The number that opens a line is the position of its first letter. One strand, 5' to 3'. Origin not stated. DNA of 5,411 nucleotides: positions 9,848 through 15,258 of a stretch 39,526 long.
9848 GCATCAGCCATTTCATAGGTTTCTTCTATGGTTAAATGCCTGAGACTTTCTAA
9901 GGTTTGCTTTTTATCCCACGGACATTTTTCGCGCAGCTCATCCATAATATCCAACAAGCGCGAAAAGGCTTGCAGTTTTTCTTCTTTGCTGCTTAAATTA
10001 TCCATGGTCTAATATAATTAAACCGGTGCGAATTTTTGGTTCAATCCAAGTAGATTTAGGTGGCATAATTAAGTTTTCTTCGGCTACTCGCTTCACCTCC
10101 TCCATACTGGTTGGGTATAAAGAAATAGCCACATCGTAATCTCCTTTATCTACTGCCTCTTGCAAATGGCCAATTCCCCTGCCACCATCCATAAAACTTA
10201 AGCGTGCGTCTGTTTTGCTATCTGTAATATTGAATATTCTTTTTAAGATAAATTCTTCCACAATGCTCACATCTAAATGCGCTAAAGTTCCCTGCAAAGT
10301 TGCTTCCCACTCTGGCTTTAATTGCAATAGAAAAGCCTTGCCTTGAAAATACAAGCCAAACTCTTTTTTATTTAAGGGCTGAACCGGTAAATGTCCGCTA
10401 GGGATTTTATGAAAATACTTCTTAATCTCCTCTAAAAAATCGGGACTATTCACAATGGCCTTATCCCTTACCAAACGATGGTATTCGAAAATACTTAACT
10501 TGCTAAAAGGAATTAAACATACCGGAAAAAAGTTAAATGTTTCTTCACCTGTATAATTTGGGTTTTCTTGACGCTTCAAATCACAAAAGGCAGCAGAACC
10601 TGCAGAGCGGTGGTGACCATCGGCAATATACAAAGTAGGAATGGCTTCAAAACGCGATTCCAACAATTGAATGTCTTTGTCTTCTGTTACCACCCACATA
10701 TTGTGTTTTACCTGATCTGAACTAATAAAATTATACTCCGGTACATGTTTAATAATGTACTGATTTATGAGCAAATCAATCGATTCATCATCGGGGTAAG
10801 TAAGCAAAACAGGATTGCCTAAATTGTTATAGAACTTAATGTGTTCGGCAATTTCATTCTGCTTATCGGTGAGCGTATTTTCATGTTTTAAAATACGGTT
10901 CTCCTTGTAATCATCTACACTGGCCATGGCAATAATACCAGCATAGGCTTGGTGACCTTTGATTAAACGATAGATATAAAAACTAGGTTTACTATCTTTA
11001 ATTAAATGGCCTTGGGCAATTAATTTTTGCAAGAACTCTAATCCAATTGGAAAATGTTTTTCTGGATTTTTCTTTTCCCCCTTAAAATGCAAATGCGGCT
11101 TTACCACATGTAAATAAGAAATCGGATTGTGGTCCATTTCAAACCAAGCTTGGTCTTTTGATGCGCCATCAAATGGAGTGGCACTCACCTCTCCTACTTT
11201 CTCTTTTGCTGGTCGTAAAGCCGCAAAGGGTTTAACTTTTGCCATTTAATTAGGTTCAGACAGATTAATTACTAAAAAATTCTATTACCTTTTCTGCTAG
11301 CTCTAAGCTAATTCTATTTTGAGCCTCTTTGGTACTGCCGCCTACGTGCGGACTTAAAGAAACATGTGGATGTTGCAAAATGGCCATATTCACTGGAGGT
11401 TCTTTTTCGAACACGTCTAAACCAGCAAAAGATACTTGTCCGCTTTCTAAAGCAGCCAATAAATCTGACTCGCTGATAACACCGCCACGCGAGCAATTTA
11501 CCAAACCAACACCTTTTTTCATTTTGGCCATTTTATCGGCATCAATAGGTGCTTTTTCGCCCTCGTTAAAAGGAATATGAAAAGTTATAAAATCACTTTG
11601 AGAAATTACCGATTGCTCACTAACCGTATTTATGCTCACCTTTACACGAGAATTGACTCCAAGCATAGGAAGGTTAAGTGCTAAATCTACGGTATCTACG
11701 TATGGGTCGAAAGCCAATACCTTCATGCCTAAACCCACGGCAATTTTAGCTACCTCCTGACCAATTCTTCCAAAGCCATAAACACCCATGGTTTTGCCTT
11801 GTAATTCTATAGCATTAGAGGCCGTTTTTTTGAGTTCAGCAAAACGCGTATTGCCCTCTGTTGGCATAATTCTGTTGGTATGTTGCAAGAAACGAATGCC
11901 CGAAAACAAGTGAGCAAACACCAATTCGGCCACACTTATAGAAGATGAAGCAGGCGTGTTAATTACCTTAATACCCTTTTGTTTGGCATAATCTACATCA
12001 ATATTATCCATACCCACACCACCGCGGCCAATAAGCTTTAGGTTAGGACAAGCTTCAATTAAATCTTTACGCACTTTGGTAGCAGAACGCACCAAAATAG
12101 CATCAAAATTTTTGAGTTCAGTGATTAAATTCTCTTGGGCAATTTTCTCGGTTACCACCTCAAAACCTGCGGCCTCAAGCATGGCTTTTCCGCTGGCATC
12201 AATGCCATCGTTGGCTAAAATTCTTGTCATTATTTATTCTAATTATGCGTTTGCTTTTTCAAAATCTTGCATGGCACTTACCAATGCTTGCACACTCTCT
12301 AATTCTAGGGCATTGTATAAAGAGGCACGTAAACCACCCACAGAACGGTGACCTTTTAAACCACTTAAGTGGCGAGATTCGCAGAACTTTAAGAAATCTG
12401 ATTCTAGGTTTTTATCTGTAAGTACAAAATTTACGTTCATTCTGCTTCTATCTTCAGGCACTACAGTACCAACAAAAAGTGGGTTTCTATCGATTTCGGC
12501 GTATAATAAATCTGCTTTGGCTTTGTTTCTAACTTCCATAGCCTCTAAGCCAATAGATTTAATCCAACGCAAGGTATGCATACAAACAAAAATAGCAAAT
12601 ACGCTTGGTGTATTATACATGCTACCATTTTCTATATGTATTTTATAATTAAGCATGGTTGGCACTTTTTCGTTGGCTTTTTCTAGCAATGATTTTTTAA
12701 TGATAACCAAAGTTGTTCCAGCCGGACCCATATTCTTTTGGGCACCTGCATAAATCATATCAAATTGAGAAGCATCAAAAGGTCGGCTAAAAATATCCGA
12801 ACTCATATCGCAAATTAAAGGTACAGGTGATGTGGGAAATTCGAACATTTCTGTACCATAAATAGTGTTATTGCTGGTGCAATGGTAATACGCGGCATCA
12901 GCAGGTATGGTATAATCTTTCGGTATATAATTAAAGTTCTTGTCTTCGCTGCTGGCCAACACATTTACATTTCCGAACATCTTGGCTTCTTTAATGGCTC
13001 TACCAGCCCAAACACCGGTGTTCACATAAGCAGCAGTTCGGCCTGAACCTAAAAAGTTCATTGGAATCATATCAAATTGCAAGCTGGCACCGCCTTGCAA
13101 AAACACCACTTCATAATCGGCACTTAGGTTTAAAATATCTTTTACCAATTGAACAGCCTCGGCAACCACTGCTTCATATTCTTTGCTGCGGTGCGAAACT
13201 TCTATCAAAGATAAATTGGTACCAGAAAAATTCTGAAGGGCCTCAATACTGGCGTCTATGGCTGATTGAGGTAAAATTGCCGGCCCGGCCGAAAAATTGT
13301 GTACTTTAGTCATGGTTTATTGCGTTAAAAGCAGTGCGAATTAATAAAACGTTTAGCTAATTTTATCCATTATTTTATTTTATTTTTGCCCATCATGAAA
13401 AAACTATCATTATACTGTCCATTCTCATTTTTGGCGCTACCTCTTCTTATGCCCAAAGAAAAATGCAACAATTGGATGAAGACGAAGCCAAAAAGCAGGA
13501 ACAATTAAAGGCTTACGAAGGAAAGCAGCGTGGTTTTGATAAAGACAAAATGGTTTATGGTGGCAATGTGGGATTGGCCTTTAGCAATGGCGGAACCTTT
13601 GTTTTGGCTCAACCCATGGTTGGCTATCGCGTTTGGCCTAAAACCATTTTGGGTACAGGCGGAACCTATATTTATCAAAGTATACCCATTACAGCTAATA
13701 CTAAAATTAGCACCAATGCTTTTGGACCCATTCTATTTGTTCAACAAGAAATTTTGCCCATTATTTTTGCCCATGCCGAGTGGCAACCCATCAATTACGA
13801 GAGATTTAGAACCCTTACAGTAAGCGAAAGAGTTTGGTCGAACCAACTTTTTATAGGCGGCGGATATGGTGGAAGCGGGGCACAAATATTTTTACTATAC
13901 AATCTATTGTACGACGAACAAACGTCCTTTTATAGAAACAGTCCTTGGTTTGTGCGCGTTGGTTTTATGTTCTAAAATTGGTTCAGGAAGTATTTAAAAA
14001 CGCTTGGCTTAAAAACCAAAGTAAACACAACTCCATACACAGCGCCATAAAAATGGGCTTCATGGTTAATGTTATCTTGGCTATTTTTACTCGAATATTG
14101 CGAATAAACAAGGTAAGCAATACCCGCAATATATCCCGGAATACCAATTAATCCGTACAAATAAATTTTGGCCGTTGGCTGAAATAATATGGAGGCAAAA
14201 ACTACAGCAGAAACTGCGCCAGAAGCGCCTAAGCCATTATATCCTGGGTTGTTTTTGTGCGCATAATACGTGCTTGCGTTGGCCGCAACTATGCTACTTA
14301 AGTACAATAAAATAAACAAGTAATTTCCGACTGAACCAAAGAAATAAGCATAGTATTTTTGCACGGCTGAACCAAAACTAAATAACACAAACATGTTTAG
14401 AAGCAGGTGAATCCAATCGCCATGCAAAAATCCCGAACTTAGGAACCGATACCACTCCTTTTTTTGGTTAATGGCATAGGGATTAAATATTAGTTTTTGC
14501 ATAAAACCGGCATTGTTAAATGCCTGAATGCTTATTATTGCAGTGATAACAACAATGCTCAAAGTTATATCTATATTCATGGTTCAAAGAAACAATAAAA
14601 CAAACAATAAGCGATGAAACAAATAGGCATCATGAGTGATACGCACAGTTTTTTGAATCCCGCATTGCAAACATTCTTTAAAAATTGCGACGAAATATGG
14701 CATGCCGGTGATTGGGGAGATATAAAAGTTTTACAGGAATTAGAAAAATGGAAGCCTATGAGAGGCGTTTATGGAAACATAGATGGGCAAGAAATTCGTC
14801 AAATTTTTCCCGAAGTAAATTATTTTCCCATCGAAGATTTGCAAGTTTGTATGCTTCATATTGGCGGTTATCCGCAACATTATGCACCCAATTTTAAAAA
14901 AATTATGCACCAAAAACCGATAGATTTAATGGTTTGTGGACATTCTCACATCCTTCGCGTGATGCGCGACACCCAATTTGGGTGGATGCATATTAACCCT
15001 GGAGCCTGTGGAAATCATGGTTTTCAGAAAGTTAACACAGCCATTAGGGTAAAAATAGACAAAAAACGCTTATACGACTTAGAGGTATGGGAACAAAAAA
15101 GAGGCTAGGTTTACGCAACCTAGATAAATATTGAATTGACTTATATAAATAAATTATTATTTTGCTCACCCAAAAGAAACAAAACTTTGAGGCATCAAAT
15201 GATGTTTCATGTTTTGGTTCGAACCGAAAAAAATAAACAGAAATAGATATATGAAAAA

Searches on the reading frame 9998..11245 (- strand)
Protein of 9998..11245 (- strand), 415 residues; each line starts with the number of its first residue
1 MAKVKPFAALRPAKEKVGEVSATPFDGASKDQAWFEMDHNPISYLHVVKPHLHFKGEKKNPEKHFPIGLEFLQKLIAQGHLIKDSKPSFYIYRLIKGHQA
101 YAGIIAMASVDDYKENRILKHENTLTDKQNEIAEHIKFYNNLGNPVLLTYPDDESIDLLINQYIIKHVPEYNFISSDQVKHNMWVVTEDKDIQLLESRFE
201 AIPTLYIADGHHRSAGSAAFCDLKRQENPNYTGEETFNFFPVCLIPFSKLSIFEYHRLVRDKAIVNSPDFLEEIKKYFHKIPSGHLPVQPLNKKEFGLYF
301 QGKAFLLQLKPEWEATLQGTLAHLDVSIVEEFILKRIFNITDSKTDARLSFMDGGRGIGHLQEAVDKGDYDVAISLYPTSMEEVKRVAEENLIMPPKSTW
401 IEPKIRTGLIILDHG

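Call 85: search_protein_families(library=pfam, proteins=[window:9998-11245:-], max_evalue=0.001)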
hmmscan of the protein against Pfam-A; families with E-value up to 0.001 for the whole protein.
window:9998-11245:- (415 aa): 1 family
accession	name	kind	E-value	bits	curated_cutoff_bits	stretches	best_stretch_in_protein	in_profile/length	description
PF06245.16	DUF1015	-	6.2e-78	262.4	25.8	1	4-327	1-325/325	Protein of unknown function (DUF1015)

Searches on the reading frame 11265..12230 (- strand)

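Call 85: search_protein_families(library=pfam, proteins=[window:11265-12230:-], max_evalue=0.001)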
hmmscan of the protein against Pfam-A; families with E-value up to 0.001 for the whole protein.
window:11265-12230:- (321 aa): 2 families
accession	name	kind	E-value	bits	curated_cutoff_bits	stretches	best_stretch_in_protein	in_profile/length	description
PF02826.25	2-Hacid_dh_C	-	1.3e-44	152.1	25.1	1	115-297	5-178/178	D-isomer specific 2-hydroxyacid dehydrogenase, NAD binding domain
PF00389.36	2-Hacid_dh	-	1.2e-33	116.1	24.6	1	9-320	6-125/134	D-isomer specific 2-hydroxyacid dehydrogenase, catalytic domain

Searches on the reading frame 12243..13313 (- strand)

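Call 85: search_protein_families(library=pfam, proteins=[window:12243-13313:-], max_evalue=0.001)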
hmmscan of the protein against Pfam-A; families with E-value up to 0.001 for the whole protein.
window:12243-13313:- (356 aa): 1 family
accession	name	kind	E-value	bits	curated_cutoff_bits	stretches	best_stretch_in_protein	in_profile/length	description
PF00266.25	Aminotran_5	-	1.2e-42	146.7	21.5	1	5-344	2-371/371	Aminotransferase class-V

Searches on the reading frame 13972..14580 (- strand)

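Call 85: search_protein_families(library=pfam, proteins=[window:13972-14580:-], max_evalue=0.001)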
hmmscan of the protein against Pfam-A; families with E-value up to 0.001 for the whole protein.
window:13972-14580:- (202 aa): 1 family
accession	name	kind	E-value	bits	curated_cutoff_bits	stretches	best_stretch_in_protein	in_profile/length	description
PF01694.28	Rhomboid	-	7.4e-24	85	22.6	1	41-190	2-140/143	Rhomboid domain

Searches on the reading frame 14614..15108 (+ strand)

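Call 85: search_protein_families(library=pfam, proteins=[window:14614-15108:+], max_evalue=0.001)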
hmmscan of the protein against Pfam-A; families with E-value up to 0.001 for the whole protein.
window:14614-15108:+ (164 aa): 2 families
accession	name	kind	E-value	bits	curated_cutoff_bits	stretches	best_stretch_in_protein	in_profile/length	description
PF12850.12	Metallophos_2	-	2.2e-29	102.9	27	1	3-150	2-153/154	Calcineurin-like phosphoesterase superfamily domain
PF00149.33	Metallophos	-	0.00041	21.3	21.5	0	4-64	3-81/191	Calcineurin-like phosphoesterase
